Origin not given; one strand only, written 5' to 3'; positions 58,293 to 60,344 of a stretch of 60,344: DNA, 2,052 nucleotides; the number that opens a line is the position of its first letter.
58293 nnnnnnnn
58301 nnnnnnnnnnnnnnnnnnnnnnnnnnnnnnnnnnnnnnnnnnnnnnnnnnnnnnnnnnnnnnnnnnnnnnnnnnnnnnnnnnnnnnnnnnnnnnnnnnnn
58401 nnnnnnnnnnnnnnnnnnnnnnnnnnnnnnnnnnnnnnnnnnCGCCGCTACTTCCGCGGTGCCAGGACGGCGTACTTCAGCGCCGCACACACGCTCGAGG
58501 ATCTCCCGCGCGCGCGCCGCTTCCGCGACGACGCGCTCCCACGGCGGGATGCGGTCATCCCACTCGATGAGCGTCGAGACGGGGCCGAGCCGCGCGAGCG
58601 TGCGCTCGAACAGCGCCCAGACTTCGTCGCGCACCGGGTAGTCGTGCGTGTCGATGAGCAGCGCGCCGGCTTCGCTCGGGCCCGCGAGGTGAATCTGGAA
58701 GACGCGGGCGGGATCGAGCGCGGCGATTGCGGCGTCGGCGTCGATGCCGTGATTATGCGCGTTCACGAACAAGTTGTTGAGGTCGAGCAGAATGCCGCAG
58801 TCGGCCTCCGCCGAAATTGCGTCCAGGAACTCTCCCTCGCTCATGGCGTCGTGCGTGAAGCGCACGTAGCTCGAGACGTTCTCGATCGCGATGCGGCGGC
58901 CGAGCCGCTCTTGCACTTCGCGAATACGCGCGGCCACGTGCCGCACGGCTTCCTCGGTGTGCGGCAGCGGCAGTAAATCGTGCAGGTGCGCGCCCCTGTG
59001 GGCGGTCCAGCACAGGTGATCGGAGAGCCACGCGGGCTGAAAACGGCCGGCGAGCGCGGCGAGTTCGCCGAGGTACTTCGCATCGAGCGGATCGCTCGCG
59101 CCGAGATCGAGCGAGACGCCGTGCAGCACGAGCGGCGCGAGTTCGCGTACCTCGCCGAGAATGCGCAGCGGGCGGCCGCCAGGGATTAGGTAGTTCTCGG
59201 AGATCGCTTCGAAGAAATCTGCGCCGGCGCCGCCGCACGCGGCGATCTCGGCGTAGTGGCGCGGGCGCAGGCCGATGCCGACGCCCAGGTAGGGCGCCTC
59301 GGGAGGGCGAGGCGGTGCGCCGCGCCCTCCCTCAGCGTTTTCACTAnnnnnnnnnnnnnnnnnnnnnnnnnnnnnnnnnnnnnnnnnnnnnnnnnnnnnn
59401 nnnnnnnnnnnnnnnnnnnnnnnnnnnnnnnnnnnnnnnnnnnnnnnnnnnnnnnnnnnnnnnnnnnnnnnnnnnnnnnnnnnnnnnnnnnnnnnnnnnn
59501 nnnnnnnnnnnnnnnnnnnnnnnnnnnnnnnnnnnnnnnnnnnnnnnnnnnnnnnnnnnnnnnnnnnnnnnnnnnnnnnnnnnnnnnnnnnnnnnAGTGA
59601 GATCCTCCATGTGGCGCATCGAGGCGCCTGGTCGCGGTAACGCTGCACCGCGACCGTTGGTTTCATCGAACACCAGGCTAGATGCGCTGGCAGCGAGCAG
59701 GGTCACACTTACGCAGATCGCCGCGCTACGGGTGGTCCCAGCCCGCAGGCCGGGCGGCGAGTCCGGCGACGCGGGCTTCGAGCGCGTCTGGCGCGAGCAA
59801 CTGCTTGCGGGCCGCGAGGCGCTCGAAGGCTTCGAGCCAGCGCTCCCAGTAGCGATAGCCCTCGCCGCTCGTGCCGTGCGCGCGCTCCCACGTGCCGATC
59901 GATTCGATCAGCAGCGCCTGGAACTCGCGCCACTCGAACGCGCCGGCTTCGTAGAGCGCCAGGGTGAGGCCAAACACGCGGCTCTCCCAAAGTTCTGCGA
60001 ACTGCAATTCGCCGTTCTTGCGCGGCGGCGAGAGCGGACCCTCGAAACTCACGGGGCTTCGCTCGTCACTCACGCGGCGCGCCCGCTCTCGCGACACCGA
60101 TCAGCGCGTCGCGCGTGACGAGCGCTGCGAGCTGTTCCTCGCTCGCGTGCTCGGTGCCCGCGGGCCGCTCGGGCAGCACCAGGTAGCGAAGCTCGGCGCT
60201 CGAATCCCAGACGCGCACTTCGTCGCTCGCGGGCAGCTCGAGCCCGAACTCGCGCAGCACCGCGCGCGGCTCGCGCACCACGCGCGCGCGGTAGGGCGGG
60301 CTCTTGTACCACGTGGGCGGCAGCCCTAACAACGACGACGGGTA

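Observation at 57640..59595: Bufferin-like RiPP locus (6-Cys signal-peptide precursor + MNIO/DUF692 + DUF2063) without a DoxX gene, fused to the tail of a nitrile hydratase operon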

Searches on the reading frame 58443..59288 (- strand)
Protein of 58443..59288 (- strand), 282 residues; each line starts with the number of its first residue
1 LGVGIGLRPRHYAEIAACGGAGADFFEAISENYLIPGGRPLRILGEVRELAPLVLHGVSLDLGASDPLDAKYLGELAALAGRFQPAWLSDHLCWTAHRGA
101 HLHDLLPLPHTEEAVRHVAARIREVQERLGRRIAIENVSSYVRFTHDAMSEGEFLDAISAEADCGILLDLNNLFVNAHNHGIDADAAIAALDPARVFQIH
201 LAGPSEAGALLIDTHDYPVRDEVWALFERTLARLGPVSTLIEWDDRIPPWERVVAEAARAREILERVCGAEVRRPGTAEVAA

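Call 7: search_protein_families(library=ncbifam, proteins=[window:58443-59288:-], max_evalue=0.01)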
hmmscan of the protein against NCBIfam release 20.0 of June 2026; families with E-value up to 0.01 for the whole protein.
seq(282 aa): 5 families
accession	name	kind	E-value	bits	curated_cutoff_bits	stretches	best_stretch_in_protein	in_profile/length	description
NF050167.1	MNIO_BufB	equivalog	7.4e-103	343.4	310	1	3-261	1-262/262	MNIO family bufferin maturase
NF003818.2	PRK05409.1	equivalog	3.9e-74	249.6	360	1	2-262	1-262/264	HvfB family MNIO-type RiPP peptide maturase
NF050151.1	RiPP_MNIO_ApyH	equivalog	3.6e-24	85.4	400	1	46-265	50-281/283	multinuclear non-heme iron-dependent oxidative enzyme ApyH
TIGR04159.2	methbact_MbnB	equivalog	4.7e-18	65.6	325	1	76-263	73-258/261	methanobactin biosynthesis protein MbnB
NF050165.1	MNIO_ChrH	equivalog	2.1e-10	40.2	600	1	87-233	95-246/363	MNIO family chryseobactin maturase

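Call 8: search_protein_families(library=pfam, proteins=[window:58443-59288:-], max_evalue=0.01)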
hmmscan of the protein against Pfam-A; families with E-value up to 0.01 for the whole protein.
seq(282 aa): 1 family
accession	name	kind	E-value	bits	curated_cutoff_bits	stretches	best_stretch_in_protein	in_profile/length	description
PF05114.20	MbnB_TglH_ChrH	-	2.7e-101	338.7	25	1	2-264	1-262/263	RiPP precursor modification enzyme MbnB/TglH/ChrH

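Call 17: find_related_loci(query=window:58443-59288:-, collection=genome_contigs, flank=6000)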
Query seq(282 aa) (282 aa) in genome_contigs; peptide patterns used: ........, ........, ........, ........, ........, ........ (x = any residue, [..] = any of these).
600 stretches matched a pattern (row limit reached: there are more); 559 encode a relative of the query (tblastn E <= 1e-3); the best 80 are kept; 80 distinct loci.
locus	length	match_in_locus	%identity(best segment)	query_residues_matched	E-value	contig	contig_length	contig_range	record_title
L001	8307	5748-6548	88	1-267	2e-148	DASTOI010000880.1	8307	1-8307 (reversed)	MAG TPA_asm: Myxococcota bacterium isolate SMAG_U2166 k141_732073, whole genome shotgun sequence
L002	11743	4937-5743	84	1-269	2e-146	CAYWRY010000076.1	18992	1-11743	MAG TPA_asm: uncultured Spirochaetales bacterium isolate binchicken_co107_401 genome assembly, contig: NODE_7099_length_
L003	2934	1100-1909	65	1-267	7e-117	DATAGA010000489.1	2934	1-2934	MAG TPA_asm: Myxococcota bacterium isolate SMAG_U6817 k141_6282734, whole genome shotgun sequence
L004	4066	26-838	63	1-268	4e-104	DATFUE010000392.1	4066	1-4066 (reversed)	MAG TPA_asm: Myxococcota bacterium isolate SMAG_U9429 k141_654504, whole genome shotgun sequence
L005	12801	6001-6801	59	1-264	5e-103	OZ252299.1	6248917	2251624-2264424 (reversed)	MAG: Myxococcota bacterium isolate d096e52c-8650-4dc2-924d-61961b4435f2 genome assembly, chromosome: 1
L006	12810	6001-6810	57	1-271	6e-96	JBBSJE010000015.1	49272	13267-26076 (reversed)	MAG: Polyangia bacterium isolate LS4_concoct.240 LS4_concoct.240_K_875803_L_49272_cov_11.0001, whole genome shotgun sequ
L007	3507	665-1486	54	1-275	2e-96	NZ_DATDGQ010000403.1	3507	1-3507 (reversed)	MAG: Candidatus Binatus sp. isolate SMAG_U256 k141_44766, whole genome shotgun sequence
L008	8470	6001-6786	52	1-263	5e-91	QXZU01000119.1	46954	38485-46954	MAG: K189A clade bacterium isolate NorthSea_HE361-14_B43 BWM14_Refined_39_119, whole genome shotgun sequence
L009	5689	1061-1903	53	1-282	7e-90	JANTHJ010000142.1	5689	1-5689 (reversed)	MAG: Chromatiales bacterium isolate bin2008 c_000000002555, whole genome shotgun sequence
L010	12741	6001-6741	58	2-249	6e-90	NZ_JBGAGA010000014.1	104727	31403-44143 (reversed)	MAG: Aquabacterium sp. isolate MAG_MBR_H125.57 MBRH125-57_opera_contig_962, whole genome shotgun sequence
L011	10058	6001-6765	56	1-251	3e-89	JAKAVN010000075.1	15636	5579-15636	MAG: Deltaproteobacteria bacterium isolate YP4.bin102 NODE_5243_length_15636_cov_2.019988, whole genome shotgun sequence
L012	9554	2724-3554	53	2-278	4e-89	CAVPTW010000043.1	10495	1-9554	MAG: uncultured Gammaproteobacteria bacterium isolate MFD10097.bin.1.40 genome assembly, contig: contig_7523, whole geno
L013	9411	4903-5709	53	1-274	1e-88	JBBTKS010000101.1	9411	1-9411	MAG: Pseudomonadota bacterium isolate H41-bin172_1 H41_bin172_1_000000000101, whole genome shotgun sequence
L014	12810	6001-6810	48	1-271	4e-88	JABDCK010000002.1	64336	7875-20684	MAG: Gammaproteobacteria bacterium isolate BWMinHeated_Nextera7_MAG2 3300020823.a:Ga0207075_1007, whole genome shotgun s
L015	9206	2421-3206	53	1-263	1e-87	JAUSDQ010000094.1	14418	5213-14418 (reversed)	MAG: Sulfuricaulis sp. isolate E14_maxbin.089_sub E14_k141_967754, whole genome shotgun sequence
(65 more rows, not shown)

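Call 29: search_solved_structures(query=window:58443-59288:-, show_alignments=3)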
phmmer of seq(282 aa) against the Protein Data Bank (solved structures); distinct sequences matched with E-value up to 0.001: 8.
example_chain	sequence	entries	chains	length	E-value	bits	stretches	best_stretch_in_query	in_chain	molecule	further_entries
3bww_A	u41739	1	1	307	9.2e-50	172.7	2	22-207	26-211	Protein of unknown function DUF692/COG3220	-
8hci_D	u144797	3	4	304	1.4e-14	57.2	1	61-251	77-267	DUF692 family protein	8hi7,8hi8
7tcr_A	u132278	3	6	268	3.2e-10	42.9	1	82-264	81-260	Methanobactin biosynthesis cassette protein MbnB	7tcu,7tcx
7tcw_A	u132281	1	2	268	4.9e-09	39.1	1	82-263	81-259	Methanobactin biosynthesis cassette protein MbnB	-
7fc0_E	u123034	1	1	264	1.5e-07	34.2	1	75-223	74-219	Methanobactin biosynthesis cassette protein MbnB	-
7dz9_B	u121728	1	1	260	1.6e-07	34.1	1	78-231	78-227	cpMbnB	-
7dz9_A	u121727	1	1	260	1.6e-07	34.1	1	78-231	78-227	MbnB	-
7fc0_B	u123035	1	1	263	1.6e-07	34.1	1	75-223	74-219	Methanobactin biosynthesis cassette protein MbnB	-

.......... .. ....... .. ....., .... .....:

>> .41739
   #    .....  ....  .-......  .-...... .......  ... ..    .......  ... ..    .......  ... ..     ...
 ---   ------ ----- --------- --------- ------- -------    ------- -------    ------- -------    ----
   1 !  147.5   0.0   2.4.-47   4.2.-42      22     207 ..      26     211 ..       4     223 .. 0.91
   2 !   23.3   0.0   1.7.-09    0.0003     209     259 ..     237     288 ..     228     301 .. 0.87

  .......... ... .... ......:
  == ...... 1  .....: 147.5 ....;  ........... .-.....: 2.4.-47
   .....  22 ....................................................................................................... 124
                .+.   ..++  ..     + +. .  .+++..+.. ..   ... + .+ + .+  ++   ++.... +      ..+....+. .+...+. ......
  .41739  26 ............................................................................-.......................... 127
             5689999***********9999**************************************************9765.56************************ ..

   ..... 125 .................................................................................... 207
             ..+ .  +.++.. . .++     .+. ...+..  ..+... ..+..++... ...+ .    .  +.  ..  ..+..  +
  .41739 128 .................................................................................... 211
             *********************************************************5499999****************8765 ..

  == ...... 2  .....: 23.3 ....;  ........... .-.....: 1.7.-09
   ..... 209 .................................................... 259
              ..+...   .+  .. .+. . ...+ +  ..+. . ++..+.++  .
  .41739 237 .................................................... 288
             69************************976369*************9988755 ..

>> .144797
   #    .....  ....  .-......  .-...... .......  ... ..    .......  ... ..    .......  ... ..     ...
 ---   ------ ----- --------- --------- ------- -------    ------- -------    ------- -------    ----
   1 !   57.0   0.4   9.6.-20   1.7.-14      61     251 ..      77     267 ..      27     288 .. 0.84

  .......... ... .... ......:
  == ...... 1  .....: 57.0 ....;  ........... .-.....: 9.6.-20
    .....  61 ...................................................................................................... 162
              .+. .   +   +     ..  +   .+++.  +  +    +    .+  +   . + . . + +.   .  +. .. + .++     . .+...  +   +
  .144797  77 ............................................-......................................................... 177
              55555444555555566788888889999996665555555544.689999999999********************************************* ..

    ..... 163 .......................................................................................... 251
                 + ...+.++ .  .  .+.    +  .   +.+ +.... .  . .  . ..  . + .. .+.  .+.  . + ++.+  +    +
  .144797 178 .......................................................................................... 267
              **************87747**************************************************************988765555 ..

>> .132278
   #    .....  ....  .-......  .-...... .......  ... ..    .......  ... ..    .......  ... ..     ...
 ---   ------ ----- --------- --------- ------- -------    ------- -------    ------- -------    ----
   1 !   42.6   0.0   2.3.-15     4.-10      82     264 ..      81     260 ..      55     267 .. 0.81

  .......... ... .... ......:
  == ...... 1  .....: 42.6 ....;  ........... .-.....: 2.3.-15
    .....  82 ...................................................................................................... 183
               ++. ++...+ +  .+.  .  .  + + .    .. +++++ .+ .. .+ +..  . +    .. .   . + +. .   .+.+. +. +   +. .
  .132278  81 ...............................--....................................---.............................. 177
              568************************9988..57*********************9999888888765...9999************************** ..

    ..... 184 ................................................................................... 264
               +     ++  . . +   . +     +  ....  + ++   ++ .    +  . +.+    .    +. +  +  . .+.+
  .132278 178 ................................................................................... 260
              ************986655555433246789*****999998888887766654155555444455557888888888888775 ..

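Call 42: find_related_loci(query=window:58443-59288:-, collection=metagenome_contigs, flank=4000)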
Query seq(282 aa) (282 aa) in metagenome_contigs; peptide patterns used: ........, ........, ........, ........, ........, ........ (x = any residue, [..] = any of these).
600 stretches matched a pattern (row limit reached: there are more); 584 encode a relative of the query (tblastn E <= 1e-3); the best 80 are kept; 80 distinct loci.
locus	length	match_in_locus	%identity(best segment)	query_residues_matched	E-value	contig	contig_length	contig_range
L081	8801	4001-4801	87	1-267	1e-148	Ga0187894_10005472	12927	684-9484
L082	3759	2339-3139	87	1-267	2e-153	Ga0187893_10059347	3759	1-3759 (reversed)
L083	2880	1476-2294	66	2-271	2e-115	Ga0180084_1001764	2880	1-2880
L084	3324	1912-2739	65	1-273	6e-110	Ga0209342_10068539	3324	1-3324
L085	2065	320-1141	61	1-272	4e-111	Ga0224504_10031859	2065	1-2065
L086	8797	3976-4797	65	1-271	3e-99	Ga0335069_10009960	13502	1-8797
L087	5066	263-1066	55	1-269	3e-95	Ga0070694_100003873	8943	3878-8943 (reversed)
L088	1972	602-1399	56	1-267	3e-97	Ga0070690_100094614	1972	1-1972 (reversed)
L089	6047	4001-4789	57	1-265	4e-92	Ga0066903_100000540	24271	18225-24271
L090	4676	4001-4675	63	1-222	8e-92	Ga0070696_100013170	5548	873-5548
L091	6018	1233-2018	52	1-263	1e-89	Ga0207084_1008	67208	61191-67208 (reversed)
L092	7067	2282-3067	50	1-263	5e-89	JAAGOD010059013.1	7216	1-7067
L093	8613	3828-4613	55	1-263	9e-89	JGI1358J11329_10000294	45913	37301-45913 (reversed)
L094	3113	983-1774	50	1-265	7e-90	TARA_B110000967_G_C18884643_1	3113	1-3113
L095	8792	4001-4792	50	1-265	2e-88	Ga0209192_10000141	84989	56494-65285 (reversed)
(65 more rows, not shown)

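Call 48: search_protein_families(library=pfam, proteins=[L001:943-1758:+, L001:1788-2861:+, L001:3552-4184:+, L001:4174-4839:+], max_evalue=0.001)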
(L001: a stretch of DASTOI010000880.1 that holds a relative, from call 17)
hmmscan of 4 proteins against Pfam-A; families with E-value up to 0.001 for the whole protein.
L001:943-1758:+ (271 aa): 1 family
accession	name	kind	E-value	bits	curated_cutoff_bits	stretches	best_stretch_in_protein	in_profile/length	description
PF00487.30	FA_desaturase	-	9.2e-16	58.8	29.7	1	53-261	3-241/253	Fatty acid desaturase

L001:1788-2861:+ (357 aa): 2 families
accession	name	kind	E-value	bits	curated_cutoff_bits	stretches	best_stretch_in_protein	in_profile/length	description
PF03435.24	Sacchrp_dh_NADP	-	2.3e-08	34.9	25.1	1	7-119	1-125/129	Saccharopine dehydrogenase NADP binding domain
PF01370.27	Epimerase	-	0.00066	19.6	20.9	1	7-80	1-80/240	NAD dependent epimerase/dehydratase family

L001:3552-4184:+ (210 aa): 2 families
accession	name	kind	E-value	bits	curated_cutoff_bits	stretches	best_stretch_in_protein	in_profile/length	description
PF02211.21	NHase_beta_C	-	6.6e-36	123.1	27.7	1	102-195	4-97/98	Nitrile hydratase beta subunit, C-terminal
PF21006.2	NHase_beta_N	-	2.8e-29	102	21.5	1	1-88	1-88/115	Nitrile hydratase beta subunit, N-terminal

L001:4174-4839:+ (221 aa): 2 families
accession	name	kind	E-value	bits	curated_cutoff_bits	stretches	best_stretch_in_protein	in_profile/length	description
PF02979.21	NHase_alpha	-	9.3e-82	273.3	27.2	1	27-209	3-184/184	Nitrile hydratase, alpha chain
PF14407.11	Frankia_peptide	-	0.00013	22.7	48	0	67-94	4-31/63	Ribosomally synthesized peptide prototyped by Frankia Franean1_4349.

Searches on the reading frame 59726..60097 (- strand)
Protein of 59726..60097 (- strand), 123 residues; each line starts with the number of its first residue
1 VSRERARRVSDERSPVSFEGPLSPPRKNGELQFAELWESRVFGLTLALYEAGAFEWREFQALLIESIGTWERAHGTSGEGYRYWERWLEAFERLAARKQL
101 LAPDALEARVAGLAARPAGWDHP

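Call 7: search_protein_families(library=ncbifam, proteins=[window:59726-60097:-], max_evalue=0.01)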
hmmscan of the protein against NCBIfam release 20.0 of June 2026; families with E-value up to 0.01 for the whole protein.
window:59726-60097:- (123 aa): 2 families
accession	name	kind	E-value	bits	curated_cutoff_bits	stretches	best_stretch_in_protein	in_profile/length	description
TIGR03889.1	nitrile_acc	equivalog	2.7e-18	65.7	46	1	33-106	1-73/74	nitrile hydratase accessory protein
TIGR03888.1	nitrile_beta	equivalog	7.3e-09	35.8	152.2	1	20-116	14-101/226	nitrile hydratase subunit beta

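Call 8: search_protein_families(library=pfam, proteins=[window:59726-60097:-], max_evalue=0.01)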
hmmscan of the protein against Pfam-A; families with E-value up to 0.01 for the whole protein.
window:59726-60097:- (123 aa): 1 family
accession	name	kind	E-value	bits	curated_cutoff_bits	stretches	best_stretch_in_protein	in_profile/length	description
PF21006.2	NHase_beta_N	-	4.2e-10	40.1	21.5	1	21-116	15-101/115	Nitrile hydratase beta subunit, N-terminal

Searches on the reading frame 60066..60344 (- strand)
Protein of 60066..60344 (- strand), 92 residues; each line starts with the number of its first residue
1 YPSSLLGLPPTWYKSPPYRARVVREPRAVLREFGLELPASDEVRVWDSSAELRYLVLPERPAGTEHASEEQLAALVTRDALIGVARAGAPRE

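Call 7: search_protein_families(library=ncbifam, proteins=[window:60066-60344:-], max_evalue=0.01)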
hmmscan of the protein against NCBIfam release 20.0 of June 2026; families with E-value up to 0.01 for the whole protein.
window:60066-60344:- (92 aa): 4 families
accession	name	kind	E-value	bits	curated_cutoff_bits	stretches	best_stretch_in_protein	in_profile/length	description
TIGR01323.1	nitrile_alph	equivalog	4.6e-42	143.7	249.85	1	1-89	100-188/189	nitrile hydratase subunit alpha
TIGR03887.1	thiocyan_alph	equivalog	1.1e-30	106.9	291.45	1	1-85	111-195/200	thiocyanate hydrolase subunit gamma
TIGR03793.1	leader_NHLP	domain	2.7e-10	39.9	50.9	1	18-74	19-73/77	NHLP leader peptide family RiPP precursor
TIGR04351.1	TOMM_nitrile_2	subfamily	0.00014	21.3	65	1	15-42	12-39/48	TIGR04351 family putative TOMM peptide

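Call 8: search_protein_families(library=pfam, proteins=[window:60066-60344:-], max_evalue=0.01)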
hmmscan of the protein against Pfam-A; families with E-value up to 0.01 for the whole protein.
window:60066-60344:- (92 aa): 1 family
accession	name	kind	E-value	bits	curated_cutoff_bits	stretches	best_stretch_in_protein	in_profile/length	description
PF02979.21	NHase_alpha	-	7.3e-42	143.3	27.2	1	1-85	100-184/184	Nitrile hydratase, alpha chain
